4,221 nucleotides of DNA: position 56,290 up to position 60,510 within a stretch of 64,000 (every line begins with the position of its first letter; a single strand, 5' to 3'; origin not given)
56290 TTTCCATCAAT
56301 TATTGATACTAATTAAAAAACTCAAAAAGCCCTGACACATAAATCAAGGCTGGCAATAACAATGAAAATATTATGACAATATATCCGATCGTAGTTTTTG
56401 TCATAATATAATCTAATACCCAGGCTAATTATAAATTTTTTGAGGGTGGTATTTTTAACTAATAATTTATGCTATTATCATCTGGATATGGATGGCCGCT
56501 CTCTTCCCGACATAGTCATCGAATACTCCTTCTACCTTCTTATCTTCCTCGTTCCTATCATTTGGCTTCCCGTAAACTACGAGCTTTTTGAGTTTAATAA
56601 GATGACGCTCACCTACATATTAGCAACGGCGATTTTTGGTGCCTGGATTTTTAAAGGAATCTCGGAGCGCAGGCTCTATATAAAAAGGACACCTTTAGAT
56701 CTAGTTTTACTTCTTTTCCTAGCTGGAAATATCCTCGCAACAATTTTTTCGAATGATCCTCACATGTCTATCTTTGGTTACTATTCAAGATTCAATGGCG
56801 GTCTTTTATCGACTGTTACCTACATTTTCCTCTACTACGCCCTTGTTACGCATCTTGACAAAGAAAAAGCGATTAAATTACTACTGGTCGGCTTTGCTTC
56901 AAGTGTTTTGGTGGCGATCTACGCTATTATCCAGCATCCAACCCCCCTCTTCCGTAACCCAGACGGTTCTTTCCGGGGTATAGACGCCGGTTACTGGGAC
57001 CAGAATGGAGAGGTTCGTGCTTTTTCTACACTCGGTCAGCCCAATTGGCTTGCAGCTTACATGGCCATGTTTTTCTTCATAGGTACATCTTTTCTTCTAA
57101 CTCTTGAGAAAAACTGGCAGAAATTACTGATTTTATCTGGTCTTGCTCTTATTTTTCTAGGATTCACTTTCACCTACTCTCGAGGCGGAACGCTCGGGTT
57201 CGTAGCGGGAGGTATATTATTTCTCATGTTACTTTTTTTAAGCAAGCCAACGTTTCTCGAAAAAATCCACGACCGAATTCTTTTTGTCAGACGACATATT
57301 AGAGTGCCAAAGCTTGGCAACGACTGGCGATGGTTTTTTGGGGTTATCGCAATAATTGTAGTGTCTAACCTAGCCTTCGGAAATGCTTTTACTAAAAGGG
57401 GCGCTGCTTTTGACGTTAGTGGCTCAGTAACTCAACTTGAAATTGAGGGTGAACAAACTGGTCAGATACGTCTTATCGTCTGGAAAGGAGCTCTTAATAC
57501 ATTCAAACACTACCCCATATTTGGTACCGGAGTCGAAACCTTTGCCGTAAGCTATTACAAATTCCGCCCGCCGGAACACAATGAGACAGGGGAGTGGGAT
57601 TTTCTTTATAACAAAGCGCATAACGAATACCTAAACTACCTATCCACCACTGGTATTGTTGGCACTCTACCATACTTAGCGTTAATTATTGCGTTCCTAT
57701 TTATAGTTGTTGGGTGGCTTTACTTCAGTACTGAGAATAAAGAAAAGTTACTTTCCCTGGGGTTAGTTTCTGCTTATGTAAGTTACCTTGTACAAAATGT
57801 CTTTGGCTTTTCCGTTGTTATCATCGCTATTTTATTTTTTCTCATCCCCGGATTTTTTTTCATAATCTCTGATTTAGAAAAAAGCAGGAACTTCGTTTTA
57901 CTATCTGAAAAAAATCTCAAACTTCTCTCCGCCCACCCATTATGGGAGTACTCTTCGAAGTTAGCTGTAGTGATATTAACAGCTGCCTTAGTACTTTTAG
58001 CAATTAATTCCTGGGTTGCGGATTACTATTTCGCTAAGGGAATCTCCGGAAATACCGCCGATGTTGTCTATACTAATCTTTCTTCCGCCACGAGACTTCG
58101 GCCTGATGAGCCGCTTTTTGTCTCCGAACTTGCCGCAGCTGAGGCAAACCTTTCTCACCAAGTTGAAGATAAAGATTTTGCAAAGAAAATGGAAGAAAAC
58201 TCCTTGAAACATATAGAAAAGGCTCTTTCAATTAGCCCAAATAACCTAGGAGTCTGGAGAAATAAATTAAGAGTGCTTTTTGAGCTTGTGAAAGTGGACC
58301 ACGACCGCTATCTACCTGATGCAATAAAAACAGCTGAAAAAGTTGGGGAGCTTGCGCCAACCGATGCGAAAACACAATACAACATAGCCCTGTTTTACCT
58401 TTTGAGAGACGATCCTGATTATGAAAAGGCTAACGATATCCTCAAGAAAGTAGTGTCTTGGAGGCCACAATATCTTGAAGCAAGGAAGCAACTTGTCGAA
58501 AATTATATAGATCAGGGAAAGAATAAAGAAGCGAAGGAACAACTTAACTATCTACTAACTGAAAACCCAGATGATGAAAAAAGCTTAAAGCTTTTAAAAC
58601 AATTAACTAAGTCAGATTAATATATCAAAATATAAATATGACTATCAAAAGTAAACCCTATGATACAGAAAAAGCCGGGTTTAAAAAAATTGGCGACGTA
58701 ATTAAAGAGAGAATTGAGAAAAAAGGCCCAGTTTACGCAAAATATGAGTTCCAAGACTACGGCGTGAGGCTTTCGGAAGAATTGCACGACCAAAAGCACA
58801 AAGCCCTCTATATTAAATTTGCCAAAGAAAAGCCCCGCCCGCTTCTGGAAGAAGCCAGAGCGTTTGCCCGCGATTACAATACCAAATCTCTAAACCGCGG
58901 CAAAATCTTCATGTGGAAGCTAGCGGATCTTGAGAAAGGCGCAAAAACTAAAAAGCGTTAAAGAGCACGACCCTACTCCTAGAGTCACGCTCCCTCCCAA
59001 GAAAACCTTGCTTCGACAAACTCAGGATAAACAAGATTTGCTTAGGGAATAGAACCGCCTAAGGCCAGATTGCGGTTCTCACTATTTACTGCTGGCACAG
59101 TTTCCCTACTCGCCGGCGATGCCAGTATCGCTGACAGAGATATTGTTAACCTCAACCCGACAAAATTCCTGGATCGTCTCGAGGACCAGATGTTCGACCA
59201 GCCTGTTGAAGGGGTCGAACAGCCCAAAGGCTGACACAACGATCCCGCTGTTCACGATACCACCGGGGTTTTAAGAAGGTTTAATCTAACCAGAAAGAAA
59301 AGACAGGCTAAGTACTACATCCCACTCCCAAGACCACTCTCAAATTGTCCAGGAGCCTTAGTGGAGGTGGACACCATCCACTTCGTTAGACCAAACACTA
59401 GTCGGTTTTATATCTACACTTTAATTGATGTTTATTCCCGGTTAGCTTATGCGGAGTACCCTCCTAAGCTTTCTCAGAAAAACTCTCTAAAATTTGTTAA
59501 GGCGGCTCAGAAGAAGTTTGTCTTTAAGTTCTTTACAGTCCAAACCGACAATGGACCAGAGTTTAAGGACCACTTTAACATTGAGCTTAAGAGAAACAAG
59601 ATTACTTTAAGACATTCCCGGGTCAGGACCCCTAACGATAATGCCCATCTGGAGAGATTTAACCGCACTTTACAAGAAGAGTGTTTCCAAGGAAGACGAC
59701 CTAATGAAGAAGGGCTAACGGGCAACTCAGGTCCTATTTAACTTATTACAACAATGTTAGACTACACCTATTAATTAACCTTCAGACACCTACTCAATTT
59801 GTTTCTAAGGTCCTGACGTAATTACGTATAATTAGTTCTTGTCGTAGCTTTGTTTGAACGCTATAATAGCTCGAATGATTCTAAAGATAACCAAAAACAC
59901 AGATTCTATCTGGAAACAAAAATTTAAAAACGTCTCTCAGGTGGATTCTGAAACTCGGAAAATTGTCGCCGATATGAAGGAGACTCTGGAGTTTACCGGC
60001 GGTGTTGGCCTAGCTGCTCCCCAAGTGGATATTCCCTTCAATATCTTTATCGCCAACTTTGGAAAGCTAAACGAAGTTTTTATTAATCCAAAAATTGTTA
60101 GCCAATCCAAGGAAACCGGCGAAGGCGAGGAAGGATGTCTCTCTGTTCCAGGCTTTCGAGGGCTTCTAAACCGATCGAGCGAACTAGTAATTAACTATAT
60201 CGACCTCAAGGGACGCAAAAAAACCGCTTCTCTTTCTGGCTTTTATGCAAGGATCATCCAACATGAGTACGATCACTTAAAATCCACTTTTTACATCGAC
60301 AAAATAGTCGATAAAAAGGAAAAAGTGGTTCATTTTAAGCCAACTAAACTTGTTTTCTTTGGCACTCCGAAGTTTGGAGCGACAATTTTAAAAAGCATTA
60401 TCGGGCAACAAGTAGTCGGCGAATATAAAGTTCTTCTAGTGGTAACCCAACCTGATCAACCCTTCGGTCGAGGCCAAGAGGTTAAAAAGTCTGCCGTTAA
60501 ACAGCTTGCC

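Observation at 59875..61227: In-frame fusion of peptide deformylase and Met-tRNA formyltransferase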

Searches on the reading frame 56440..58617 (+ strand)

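Call 27: search_protein_families(library=pfam, proteins=[window:56440-58617:+], max_evalue=0.01)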
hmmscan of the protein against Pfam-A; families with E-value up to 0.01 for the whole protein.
window:56440-58617:+ (726 aa): 7 families
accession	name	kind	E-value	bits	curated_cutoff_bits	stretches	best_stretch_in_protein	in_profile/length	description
PF04932.20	Wzy_C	-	4.9e-18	65.8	31.7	1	235-412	3-148/149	O-Antigen ligase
PF14559.12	TPR_19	-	4.7e-11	43.3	25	1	660-721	6-67/68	Tetratricopeptide repeat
PF23914.1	TPR_CcmH_CycH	-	5.2e-05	23.6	42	1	626-714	67-156/158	Cytochrome c-type biogenesis protein H TPR domain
PF13181.12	TPR_8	-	0.0019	18.6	25.7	0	583-602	15-34/34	Tetratricopeptide repeat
PF25058.1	ARM_TT21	-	0.0032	17.9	27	1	607-697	54-146/155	Tetratricopeptide repeat protein 21 ARM repeat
PF12895.13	ANAPC3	-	0.0055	17.4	27.2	0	625-700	5-77/82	Anaphase-promoting complex, cyclosome, subunit 3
PF13428.12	TPR_14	-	0.0062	17.6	23.5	0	680-719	2-41/44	Tetratricopeptide repeat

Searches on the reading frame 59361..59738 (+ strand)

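Call 27: search_protein_families(library=pfam, proteins=[window:59361-59738:+], max_evalue=0.01)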
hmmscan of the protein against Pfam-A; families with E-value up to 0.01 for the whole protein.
window:59361-59738:+ (126 aa): 2 families
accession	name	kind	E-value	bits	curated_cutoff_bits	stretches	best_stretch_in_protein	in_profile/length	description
PF00665.32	rve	-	3.5e-10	40.5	32.6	1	2-91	9-102/102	Integrase core domain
PF13683.12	rve_3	-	8.6e-06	25.8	26.5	1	80-110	2-32/67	Integrase core domain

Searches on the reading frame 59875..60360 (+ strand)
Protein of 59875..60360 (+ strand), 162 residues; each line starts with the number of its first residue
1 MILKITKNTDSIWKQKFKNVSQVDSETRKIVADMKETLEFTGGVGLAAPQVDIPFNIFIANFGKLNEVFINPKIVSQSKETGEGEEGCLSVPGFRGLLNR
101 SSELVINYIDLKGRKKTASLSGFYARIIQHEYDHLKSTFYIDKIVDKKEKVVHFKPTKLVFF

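Call 55: search_solved_structures(query=window:59875-60360:+, max_evalue=1e-15, show_alignments=0)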
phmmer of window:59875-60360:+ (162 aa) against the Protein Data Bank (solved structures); distinct sequences matched with E-value up to 1e-15: 53.
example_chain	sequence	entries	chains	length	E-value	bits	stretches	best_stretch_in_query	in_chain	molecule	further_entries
1rqc_A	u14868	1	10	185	5.1e-27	97.7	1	3-155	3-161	formylmethionine deformylase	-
1rl4_A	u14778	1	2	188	5.4e-27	97.6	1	3-155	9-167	formylmethionine deformylase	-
4wxk_A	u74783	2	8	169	2.8e-25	92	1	16-152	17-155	Peptide deformylase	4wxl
5hgw_A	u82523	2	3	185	5.5e-25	91.1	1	2-146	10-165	Peptide deformylase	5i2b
1lme_A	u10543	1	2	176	8e-24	87.3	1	9-151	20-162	peptide deformylase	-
5t8z_A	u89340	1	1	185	8.9e-24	87.1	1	14-146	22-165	Peptide deformylase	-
1jym_A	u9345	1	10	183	4.3e-23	84.9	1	3-155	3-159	Peptide Deformylase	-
6jfc_A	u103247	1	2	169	9.3e-23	83.8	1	25-146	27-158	Peptide deformylase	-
6jf9_A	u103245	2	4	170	9.3e-23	83.8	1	25-146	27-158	Peptide deformylase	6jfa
6jfn_A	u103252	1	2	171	9.5e-23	83.8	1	25-147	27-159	Peptide deformylase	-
6jfd_A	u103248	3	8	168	9.5e-23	83.8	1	25-146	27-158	Peptide deformylase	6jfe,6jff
3fwx_A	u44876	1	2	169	2.9e-22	82.2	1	10-155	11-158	Peptide deformylase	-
6jeu_A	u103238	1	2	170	3.5e-22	82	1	16-158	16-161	Peptide deformylase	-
6jet_A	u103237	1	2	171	3.6e-22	81.9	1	16-158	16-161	Peptide deformylase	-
6jex_A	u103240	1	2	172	3.6e-22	81.9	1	16-158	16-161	Peptide deformylase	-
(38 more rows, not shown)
